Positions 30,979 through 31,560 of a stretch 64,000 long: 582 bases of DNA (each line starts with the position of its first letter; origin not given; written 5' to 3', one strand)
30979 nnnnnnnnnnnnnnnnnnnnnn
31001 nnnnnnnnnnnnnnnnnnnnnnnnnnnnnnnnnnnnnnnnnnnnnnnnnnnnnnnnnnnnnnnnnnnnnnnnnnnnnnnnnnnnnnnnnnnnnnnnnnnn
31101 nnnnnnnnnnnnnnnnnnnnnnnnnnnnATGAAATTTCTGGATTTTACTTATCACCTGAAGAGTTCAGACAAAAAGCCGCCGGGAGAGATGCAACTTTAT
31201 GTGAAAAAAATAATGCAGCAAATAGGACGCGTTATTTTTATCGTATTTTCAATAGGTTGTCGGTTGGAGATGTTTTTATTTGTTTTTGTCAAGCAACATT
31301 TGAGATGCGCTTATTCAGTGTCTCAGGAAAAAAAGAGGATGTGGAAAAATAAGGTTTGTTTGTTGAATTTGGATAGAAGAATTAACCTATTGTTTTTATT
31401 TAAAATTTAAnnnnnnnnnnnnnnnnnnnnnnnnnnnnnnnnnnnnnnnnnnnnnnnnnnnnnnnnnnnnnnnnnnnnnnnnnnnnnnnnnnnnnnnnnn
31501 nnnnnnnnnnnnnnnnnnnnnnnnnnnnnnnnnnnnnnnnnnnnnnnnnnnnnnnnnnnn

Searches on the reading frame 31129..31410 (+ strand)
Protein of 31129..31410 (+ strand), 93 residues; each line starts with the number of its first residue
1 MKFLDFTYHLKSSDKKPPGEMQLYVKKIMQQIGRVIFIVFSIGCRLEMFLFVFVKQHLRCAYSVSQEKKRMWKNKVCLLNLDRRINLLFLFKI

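Call 73: search_protein_representatives(protein=window:31129-31407:+)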
Query: 93 residues. Proteins with E-value up to 0.001 (for the whole library): 3; up to 1e-10: 2; up to 1e-30: 1. The best 3 are listed.
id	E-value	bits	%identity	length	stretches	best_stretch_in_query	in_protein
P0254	2.4e-55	200.4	100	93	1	1-93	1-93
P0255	1.6e-19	86.0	63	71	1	1-71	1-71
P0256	6.0e-09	52.2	30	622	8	37-81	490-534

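Call 78: find_encoding_contigs(protein=window:31129-31410:+, flank=1500, max_places=10)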
Protein window:31129-31410:+ (93 aa): 1 contig read that carries it; 1 place shown.
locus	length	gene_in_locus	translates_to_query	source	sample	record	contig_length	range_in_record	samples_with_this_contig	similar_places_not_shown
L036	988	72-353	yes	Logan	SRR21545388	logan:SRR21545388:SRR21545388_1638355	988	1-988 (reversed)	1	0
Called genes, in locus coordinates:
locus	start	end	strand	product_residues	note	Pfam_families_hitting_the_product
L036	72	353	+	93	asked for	-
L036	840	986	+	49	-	?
